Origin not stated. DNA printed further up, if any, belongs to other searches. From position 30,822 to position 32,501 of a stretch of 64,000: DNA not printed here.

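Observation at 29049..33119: Compact NAD-salvage cluster with an NrtR-like regulator and a perfect 21-bp palindromic operator candidate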

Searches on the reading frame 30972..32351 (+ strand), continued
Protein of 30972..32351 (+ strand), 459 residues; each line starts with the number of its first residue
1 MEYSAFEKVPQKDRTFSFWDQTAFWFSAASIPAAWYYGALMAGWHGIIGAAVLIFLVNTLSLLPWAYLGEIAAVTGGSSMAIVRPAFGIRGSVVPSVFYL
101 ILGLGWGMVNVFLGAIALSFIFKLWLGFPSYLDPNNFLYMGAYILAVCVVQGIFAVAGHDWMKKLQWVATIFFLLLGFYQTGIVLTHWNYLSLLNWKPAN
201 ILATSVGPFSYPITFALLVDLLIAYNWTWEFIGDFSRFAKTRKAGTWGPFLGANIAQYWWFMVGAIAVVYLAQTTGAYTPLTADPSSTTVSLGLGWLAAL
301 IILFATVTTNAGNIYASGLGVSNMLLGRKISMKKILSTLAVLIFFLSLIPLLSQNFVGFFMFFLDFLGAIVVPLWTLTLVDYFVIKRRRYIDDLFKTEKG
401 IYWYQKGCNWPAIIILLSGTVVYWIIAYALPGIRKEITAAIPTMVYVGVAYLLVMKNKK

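Call 67: find_encoding_contigs(protein=P0200, flank=4000, max_places=2)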
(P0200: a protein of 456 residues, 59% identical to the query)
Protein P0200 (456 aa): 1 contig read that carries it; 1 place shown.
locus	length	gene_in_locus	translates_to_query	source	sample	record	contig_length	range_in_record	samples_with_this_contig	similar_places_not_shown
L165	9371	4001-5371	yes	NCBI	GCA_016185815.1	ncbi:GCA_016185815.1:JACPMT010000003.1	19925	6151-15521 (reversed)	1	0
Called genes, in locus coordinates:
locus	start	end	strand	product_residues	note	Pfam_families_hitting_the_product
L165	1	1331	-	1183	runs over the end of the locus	PF01326:PPDK_N, PF00391:PEP-utilizers (weak), PF14890:Intein_splicing (weak), PF14528:LAGLIDADG_3 (faint), PF00391:PEP-utilizers, PF02896:PEP-utilizers_C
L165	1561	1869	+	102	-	PF00355:Rieske, PF13806:Rieske_2, PF22543:Rieske_4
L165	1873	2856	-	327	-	PF00294:PfkB, PF08543:Phos_pyr_kin (weak)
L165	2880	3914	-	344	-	PF09376:NurA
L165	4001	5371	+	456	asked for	PF02133:Transp_cyt_pur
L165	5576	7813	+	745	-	PF01751:Toprim, PF01131:Topoisom_bac, PF01396:Zn_ribbon_Top1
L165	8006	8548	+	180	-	-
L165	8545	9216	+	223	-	-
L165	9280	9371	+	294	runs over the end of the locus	-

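Call 68: find_encoding_contigs(protein=P0238, flank=4000, max_places=2)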
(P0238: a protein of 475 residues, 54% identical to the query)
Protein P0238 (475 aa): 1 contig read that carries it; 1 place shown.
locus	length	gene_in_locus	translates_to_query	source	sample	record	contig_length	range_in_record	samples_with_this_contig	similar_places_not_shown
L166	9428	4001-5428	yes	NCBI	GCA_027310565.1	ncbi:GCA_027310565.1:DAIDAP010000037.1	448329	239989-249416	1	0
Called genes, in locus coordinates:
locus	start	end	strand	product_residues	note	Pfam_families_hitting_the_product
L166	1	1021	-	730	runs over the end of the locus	PF17764:PriA_3primeBD, PF00270:DEAD, PF00271:Helicase_C (faint), PF18074:PriA_C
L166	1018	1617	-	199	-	PF00625:Guanylate_kin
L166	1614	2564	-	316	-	PF01479:S4, PF00849:PseudoU_synth_2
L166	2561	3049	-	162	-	PF01252:Peptidase_A8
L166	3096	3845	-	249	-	PF00106:adh_short, PF08659:KR, PF01370:Epimerase (faint), PF13561:adh_short_C2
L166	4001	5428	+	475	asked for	PF02133:Transp_cyt_pur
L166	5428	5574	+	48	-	-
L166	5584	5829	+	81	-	PF02632:BioY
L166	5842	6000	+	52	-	-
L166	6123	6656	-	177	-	PF01288:HPPK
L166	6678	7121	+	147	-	PF02152:FolB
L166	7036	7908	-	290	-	PF00809:Pterin_bind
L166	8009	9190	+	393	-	PF08245:Mur_ligase_M, PF27239:FOL3_C, PF02875:Mur_ligase_C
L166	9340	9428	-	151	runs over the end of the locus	PF01227:GTP_cyclohydroI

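Call 69: find_encoding_contigs(protein=P0240, flank=4000, max_places=2)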
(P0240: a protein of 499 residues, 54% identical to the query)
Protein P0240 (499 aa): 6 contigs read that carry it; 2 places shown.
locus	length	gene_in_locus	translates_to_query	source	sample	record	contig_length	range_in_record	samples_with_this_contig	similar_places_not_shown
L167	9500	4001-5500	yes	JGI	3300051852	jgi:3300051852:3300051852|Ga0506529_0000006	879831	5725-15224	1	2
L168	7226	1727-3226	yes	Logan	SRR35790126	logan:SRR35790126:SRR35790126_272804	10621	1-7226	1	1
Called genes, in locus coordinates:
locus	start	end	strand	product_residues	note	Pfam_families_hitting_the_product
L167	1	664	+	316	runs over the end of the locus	PF01507:PAPS_reduct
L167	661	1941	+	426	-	PF00009:GTP_EFTU, PF01926:MMR_HSR1 (faint), PF22594:GTP-eEF1A_C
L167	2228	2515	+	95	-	PF13237:Fer4_10 (weak), PF14697:Fer4_21 (faint), PF12838:Fer4_7, PF13187:Fer4_9 (weak), PF25160:LdpA_Fe-S-bd (weak), PF00037:Fer4, PF12797:Fer4_2 (weak), PF12837:Fer4_6 (weak), +2 more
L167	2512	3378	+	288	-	PF00970:FAD_binding_6, PF00175:NAD_binding_1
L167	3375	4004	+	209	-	PF02632:BioY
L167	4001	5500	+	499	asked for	PF02133:Transp_cyt_pur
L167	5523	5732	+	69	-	-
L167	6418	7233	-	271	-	PF01738:DLH (weak)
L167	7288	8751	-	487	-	PF27295:Y4kD_C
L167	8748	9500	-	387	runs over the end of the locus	PF00656:Peptidase_C14 (weak)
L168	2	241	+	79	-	?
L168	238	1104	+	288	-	PF00970:FAD_binding_6, PF00175:NAD_binding_1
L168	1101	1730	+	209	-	PF02632:BioY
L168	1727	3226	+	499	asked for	PF02133:Transp_cyt_pur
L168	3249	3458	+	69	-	-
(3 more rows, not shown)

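Call 73: find_encoding_contigs(protein=P0183, flank=4000, max_places=3)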
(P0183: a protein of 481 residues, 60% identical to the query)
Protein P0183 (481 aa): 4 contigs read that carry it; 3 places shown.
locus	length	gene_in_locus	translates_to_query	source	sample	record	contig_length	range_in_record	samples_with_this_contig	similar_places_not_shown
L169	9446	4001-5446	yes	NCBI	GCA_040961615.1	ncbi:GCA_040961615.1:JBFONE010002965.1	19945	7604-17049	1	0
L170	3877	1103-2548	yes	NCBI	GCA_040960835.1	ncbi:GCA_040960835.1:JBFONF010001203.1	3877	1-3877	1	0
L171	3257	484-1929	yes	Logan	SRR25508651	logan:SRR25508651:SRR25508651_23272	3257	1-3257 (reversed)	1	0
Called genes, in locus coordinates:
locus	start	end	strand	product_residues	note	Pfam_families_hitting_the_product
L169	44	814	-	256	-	PF00903:Glyoxalase, PF13468:Glyoxalase_3, PF13669:Glyoxalase_4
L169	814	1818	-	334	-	PF00296:Bac_luciferase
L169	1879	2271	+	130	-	-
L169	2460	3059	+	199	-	PF05494:MlaC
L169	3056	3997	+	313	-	PF00296:Bac_luciferase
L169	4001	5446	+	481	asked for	PF02133:Transp_cyt_pur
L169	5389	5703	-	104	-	PF06155:GBBH-like_N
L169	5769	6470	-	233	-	PF05494:MlaC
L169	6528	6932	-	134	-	PF03061:4HBT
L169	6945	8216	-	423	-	PF07690:MFS_1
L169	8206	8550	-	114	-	PF01329:Pterin_4a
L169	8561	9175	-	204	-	PF01923:Cob_adeno_trans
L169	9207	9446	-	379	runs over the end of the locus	-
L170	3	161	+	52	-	?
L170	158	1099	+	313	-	PF00296:Bac_luciferase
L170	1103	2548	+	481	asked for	PF02133:Transp_cyt_pur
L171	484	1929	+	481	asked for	PF02133:Transp_cyt_pur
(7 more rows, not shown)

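Call 74: find_encoding_contigs(protein=P0224, flank=4000, max_places=2)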
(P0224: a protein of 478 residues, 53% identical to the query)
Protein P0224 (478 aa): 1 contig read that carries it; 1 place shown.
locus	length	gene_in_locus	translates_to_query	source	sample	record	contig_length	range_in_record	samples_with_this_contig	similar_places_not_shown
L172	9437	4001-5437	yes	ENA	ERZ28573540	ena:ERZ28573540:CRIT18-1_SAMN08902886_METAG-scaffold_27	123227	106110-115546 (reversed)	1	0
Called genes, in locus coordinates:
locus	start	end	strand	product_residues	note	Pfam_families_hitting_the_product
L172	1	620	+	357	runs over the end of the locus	PF00723:Glyco_hydro_15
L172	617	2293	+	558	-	PF13199:Glyco_hydro_66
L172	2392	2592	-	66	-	-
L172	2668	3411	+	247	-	PF02518:HATPase_c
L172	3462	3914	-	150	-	PF07366:SnoaL, PF12680:SnoaL_2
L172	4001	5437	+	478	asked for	PF02133:Transp_cyt_pur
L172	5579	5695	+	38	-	-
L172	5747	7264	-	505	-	PF00370:FGGY_N, PF02782:FGGY_C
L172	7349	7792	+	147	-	-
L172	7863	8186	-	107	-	PF13451:zf_Tbcl, PF23477:zf_Tbcl_2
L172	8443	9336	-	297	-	PF00270:DEAD, PF00271:Helicase_C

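Call 79: search_protein_families(library=ncbifam, proteins=[L107:5321-5944:+, L112:5223-5837:+, L096:5382-5939:-, L096:4700-5440:-, L109:970-1620:+], max_evalue=0.001)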
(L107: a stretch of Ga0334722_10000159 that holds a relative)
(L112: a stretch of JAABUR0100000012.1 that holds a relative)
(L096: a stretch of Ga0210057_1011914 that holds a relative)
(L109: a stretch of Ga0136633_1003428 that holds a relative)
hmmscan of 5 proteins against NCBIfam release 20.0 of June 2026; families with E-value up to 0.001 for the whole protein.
L107:5321-5944:+ (207 aa): 3 families
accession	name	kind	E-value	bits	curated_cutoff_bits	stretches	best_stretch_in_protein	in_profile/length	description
TIGR00122.1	birA_repr_reg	equivalog_domain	7.9e-06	25.7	70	1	43-93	8-56/69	biotin operon repressor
NF033788.1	HTH_metalloreg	subfamily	0.00017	21.4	55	1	36-78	12-53/77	metalloregulator ArsR/SmtB family transcription factor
NF053704.1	TransRegCcpNBacil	equivalog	0.00092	18.6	260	0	36-78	6-47/208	transcriptional regulator CcpN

L112:5223-5837:+ (204 aa): 2 families
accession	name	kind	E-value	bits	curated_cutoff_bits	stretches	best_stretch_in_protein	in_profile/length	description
TIGR00122.1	birA_repr_reg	equivalog_domain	2.3e-07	30.6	70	1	45-97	12-63/69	biotin operon repressor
NF008848.0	PRK11886.1-3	equivalog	0.00084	18.5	362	0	43-89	11-59/319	bifunctional biotin--[acetyl-CoA-carboxylase] ligase/biotin operon repressor BirA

L096:5382-5939:- (185 aa): 13 families
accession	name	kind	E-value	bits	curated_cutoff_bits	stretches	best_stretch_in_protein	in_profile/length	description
NF003786.0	PRK05379.1-2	equivalog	2.2e-10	40.3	397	1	15-77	15-75/354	bifunctional nicotinamide-nucleotide adenylyltransferase/Nudix hydroxylase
TIGR00482.1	TIGR00482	equivalog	5.7e-10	39.5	112.45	1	18-91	1-74/194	nicotinate (nicotinamide) nucleotide adenylyltransferase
NF003789.0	PRK05379.2-1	equivalog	3.4e-09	36.1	355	1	12-166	5-162/312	bifunctional nicotinamide mononucleotide adenylyltransferase/ADP-ribose pyrophosphatase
NF002243.0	PRK01153.1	subfamily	6.4e-07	29.1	127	1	17-77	3-61/175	nicotinamide-nucleotide adenylyltransferase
NF003791.0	PRK05379.2-3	equivalog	1.8e-06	27.4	409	1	15-105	6-101/340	bifunctional nicotinamide-nucleotide adenylyltransferase/Nudix hydroxylase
NF003788.0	PRK05379.1-5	equivalog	3.5e-06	26.5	354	1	16-77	7-66/351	bifunctional nicotinamide-nucleotide adenylyltransferase/Nudix hydroxylase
TIGR01527.1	arch_NMN_Atrans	equivalog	4.1e-06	26.4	181.2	1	17-167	2-149/167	nicotinamide-nucleotide adenylyltransferase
NF003787.0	PRK05379.1-4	equivalog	9.4e-05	21.5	449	1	17-76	12-69/346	bifunctional nicotinamide-nucleotide adenylyltransferase/Nudix hydroxylase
NF010365.0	PRK13793.1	equivalog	9.8e-05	22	198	1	17-157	7-149/196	nicotinate-nicotinamide nucleotide adenylyltransferase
NF000839.0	PRK00071.1-1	equivalog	0.00015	21.8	187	0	13-73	5-64/219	nicotinate-nucleotide adenylyltransferase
TIGR01510.1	coaD_prev_kdtB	equivalog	0.00024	21.2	103.3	0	17-76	2-56/155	pantetheine-phosphate adenylyltransferase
NF003790.0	PRK05379.2-2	equivalog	0.00026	20.2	403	1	6-76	6-79/354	bifunctional nicotinamide mononucleotide adenylyltransferase/ADP-ribose pyrophosphatase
NF005519.0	PRK07152.1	equivalog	0.00086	18.3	315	0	14-90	1-77/361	nicotinate-nucleotide adenylyltransferase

L096:4700-5440:- (246 aa): 1 family
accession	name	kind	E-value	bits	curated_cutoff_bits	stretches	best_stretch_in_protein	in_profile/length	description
NF050029.2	TransRepNtr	equivalog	4.5e-34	118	400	1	31-236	20-226/245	ADPR responsive transcriptional repressor NtrR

L109:970-1620:+ (216 aa): 0 families

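Call 80: search_solved_structures(query=L107:5321-5944:+, max_evalue=0.001)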
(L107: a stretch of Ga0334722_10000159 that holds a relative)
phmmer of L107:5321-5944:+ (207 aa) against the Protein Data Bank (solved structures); distinct sequences matched with E-value up to 0.001: 3.
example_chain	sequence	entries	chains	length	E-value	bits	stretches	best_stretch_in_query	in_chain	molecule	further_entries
7cv0_A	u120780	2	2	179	3e-42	147.9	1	36-200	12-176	Transcriptional regulator NiaR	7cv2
9ebr_A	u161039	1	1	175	2.5e-33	118.8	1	36-203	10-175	Probable transcription repressor NiaR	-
1j5y_A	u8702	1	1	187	3.1e-33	118.5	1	36-203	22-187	TRANSCRIPTIONAL REGULATOR, BIOTIN REPRESSOR FAMILY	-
